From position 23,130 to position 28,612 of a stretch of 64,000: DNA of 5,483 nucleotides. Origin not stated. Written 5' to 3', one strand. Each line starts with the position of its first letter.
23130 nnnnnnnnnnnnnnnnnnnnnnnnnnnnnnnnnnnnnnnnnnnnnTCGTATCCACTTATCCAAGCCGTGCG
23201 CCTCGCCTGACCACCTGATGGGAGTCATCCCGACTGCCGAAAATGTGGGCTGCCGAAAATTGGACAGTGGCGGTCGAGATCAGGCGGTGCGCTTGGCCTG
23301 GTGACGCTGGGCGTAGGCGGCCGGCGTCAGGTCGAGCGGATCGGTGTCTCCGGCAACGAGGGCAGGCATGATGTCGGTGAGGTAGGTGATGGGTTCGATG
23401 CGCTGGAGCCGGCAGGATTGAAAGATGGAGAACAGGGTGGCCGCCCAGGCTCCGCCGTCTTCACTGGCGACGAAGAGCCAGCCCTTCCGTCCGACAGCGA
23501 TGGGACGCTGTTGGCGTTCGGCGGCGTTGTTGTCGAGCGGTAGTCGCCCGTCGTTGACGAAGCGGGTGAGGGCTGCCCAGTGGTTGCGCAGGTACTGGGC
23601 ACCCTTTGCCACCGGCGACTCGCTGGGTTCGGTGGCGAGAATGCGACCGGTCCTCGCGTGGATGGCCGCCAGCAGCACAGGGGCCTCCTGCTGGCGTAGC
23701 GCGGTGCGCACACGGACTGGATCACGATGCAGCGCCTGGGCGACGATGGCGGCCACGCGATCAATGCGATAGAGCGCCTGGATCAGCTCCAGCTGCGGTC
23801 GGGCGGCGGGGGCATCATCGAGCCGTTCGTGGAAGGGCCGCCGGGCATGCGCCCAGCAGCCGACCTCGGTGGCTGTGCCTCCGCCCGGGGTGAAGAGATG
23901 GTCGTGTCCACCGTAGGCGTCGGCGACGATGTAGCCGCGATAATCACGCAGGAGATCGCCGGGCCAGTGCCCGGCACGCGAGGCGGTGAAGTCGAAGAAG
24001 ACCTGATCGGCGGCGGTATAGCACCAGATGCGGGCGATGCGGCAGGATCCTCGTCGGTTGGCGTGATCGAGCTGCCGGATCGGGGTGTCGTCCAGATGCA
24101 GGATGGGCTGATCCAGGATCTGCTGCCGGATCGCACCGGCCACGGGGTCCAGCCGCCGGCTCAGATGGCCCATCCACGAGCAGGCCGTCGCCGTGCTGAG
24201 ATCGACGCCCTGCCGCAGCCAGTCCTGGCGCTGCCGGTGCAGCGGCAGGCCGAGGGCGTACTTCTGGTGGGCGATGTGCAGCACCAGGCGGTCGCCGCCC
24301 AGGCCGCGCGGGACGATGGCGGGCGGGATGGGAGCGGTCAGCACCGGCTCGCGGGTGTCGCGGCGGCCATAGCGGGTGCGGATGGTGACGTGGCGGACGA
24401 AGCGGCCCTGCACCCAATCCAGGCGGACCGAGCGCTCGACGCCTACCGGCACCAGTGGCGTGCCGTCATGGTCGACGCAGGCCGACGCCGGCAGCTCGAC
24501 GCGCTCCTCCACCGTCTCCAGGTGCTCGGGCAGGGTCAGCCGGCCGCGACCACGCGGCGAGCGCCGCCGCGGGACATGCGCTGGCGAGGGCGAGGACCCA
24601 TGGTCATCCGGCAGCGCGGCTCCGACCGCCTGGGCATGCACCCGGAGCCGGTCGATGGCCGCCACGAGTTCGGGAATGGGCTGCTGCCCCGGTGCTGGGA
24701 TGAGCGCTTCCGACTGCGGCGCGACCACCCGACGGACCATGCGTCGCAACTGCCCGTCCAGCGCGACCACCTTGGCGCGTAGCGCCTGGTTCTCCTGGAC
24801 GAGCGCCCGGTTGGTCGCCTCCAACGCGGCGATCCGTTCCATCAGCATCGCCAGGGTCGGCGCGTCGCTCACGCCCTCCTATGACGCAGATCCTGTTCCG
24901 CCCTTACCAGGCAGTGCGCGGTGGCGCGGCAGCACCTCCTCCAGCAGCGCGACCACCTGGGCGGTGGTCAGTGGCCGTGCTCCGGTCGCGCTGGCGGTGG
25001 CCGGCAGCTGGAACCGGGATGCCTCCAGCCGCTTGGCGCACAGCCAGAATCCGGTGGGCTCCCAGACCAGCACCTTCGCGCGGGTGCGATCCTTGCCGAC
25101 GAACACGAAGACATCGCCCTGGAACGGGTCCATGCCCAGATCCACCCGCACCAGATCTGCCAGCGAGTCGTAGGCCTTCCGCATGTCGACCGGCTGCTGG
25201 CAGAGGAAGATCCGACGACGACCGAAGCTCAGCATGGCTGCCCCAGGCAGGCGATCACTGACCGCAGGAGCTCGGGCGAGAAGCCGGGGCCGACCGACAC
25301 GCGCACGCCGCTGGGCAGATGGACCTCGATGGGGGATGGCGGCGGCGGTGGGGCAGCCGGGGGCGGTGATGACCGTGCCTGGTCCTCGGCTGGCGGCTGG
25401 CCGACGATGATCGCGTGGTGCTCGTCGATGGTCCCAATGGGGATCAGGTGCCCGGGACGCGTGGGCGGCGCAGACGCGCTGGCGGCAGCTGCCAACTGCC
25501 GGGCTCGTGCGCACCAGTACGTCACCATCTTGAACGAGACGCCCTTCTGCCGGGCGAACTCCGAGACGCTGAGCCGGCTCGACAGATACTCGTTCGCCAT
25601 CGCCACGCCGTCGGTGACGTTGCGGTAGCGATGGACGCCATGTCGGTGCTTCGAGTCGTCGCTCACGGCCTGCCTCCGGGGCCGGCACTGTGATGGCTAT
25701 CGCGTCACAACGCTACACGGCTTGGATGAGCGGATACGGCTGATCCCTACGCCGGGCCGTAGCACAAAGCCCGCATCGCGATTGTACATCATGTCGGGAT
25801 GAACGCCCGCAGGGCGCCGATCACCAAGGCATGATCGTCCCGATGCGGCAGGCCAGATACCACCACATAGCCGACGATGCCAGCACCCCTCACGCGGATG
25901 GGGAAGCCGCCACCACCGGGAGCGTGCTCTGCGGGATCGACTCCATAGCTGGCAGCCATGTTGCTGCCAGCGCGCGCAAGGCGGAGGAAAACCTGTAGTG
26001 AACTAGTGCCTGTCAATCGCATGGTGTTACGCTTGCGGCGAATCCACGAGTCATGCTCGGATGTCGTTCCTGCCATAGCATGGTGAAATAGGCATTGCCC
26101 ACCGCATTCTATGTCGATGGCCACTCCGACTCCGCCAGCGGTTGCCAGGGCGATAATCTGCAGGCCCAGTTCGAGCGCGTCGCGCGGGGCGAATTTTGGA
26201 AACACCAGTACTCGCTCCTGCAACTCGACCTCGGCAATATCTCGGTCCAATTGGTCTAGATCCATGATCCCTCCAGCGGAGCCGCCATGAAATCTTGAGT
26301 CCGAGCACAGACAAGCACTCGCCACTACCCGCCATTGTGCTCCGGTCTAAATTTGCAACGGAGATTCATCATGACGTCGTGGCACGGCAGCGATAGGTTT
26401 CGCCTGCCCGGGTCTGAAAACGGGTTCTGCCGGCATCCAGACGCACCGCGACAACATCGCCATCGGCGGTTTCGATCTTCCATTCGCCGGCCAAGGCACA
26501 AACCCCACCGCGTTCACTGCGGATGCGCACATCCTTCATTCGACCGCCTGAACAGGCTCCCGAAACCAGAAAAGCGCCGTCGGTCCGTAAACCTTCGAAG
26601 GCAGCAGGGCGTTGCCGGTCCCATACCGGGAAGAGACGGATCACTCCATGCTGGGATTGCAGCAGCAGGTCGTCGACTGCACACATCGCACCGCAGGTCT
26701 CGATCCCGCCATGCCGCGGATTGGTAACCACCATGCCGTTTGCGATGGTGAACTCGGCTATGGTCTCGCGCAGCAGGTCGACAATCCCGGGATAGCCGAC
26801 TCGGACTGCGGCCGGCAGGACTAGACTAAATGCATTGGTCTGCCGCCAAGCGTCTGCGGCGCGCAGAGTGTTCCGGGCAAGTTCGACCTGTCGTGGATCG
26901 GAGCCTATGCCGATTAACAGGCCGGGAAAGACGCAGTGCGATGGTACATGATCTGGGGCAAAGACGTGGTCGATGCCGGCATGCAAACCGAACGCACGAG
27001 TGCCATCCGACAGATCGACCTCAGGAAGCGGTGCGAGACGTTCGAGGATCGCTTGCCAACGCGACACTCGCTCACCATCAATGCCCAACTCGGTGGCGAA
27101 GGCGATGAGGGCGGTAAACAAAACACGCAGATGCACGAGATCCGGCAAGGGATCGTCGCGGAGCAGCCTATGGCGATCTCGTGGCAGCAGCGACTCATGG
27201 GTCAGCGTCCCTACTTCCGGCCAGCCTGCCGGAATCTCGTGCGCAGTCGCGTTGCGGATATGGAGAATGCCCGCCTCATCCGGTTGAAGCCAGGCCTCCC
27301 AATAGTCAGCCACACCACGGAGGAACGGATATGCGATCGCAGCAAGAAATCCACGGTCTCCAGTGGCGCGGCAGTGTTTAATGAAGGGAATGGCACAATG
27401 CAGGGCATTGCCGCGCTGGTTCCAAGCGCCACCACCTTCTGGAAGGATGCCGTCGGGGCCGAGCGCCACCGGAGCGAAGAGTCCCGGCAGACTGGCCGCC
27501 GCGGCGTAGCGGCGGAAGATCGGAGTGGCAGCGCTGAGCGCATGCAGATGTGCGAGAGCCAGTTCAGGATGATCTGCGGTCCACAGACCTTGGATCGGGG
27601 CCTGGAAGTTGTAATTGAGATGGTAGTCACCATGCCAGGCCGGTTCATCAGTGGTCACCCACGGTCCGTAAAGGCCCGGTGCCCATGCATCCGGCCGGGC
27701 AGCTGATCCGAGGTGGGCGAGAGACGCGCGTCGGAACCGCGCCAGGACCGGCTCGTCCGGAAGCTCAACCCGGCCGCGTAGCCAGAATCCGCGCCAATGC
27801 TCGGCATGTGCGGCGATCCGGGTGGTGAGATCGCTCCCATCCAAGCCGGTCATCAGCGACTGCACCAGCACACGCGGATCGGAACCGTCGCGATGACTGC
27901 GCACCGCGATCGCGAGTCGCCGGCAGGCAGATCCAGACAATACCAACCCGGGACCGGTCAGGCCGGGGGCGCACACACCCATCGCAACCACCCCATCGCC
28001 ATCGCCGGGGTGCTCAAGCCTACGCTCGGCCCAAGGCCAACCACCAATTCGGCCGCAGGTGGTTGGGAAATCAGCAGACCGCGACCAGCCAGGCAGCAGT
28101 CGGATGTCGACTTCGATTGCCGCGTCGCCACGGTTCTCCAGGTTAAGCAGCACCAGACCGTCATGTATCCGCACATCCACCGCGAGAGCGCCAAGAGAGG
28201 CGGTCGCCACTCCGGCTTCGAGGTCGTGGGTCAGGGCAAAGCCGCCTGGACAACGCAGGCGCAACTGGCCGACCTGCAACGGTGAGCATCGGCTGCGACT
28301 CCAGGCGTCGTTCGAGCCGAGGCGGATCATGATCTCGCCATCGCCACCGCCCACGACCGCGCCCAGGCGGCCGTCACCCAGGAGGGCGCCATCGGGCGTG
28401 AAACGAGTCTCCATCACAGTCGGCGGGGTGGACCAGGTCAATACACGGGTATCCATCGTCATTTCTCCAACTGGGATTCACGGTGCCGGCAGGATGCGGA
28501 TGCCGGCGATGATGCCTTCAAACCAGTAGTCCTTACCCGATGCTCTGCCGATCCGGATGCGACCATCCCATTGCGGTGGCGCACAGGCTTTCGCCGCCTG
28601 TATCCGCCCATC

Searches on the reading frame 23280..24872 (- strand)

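Call 5: search_protein_families(library=pfam, proteins=[window:23280-24872:-], max_evalue=0.01)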
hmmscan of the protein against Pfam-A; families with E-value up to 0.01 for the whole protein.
window:23280-24872:- (530 aa): 2 families
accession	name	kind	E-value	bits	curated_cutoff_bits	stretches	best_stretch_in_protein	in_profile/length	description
PF03050.20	DDE_Tnp_IS66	-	1.8e-71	241.3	23.1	1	191-474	3-282/284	Transposase IS66 family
PF13817.11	DDE_Tnp_IS66_C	-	0.002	18.7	30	1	482-507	1-26/39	IS66 C-terminal element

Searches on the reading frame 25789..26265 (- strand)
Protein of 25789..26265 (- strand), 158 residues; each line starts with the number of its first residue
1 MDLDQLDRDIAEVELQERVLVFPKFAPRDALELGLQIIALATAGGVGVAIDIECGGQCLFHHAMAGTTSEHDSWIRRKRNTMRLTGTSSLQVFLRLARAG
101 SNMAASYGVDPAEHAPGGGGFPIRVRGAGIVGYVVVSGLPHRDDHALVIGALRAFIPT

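Call 62: list_cluster_members(proteins=[P0001, P0154, window:25789-26265:-])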
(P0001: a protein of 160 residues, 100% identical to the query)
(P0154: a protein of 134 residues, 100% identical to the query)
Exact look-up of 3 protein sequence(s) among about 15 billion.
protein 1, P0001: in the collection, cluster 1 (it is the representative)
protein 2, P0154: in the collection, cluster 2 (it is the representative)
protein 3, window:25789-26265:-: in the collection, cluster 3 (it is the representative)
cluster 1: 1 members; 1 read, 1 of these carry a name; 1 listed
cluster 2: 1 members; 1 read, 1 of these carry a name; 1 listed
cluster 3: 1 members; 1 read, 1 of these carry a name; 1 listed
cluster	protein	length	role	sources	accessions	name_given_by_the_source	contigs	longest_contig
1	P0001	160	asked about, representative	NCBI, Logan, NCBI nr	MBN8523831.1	MAG: heme-binding protein [Planctomycetes bacterium] | heme-binding protein [Planctomycetota bacterium]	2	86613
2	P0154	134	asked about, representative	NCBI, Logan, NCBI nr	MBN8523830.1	MAG: DUF4870 domain-containing protein [Planctomycetes bacterium] | DUF4870 domain-containing protein [Planctomycetota bacterium]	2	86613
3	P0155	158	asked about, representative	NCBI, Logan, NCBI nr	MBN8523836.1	MAG: heme-degrading domain-containing protein [Planctomycetes bacterium] | heme-degrading domain-containing protein [Planctomycetota bacterium]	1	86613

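Call 70: search_protein_families(library=ncbifam, proteins=[window:25789-26265:-], max_evalue=0.01)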
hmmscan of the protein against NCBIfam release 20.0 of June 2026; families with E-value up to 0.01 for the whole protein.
window:25789-26265:- (158 aa): 6 families
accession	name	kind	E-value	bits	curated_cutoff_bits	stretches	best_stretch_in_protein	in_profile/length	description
NF002696.0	PRK02487.1-5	equivalog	1e-48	164.8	146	1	6-156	3-153/160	heme-degrading domain-containing protein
NF002695.0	PRK02487.1-4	equivalog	1e-39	135.8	282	1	7-154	4-151/165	heme-degrading domain-containing protein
NF002693.0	PRK02487.1-2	equivalog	1.3e-32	113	307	1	7-152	8-153/169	heme-degrading domain-containing protein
NF002694.0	PRK02487.1-3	equivalog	6.9e-32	110.3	311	1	7-156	4-153/171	heme-degrading domain-containing protein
NF002692.0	PRK02487.1-1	equivalog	3.2e-29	101.4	297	1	14-153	14-153/158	heme-degrading domain-containing protein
NF002697.0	PRK02487.1-6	equivalog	2e-22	79.4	269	1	21-155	21-154/164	heme-degrading domain-containing protein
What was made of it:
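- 25789..26265 (-): GC-normal UPF0303/HbpS-like paralogue. It serves as the reference copy. NF002696 scores 164.8 bits, above the cutoff (call 70).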

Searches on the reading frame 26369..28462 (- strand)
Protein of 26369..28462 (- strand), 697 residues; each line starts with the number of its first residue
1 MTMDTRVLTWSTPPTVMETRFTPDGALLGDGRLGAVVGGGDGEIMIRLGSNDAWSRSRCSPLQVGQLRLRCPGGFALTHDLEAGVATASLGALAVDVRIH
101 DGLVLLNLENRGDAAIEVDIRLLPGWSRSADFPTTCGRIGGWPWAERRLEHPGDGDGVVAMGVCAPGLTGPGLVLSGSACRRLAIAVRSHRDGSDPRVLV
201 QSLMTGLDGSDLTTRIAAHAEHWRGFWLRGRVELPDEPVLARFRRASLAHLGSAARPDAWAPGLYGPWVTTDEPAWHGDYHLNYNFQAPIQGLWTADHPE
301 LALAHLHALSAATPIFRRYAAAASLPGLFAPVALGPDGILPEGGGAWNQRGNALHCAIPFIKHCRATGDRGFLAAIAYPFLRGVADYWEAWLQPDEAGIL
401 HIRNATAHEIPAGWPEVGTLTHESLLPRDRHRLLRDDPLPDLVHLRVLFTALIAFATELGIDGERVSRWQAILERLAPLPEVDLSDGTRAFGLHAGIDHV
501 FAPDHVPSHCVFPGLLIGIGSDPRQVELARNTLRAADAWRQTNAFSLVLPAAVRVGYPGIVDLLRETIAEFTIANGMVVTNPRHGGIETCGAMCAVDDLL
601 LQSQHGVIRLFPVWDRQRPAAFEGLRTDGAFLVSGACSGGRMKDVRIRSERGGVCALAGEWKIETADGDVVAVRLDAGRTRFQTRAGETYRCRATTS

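Call 91: search_protein_families(library=pfam, proteins=[window:26369-28462:-], max_evalue=0.00001)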
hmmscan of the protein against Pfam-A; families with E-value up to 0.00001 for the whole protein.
window:26369-28462:- (697 aa): 2 families
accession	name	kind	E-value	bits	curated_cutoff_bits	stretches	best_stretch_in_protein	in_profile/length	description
PF22124.2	Glyco_hydro_95_cat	-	2.6e-14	53.4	27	1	253-479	65-283/408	Glycosyl hydrolase family 95 catalytic domain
PF21307.2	Glyco_hydro_95_C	-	1.7e-08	35.3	27.6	1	602-691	1-93/94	Glycoside hydrolase family 95, C-terminal domain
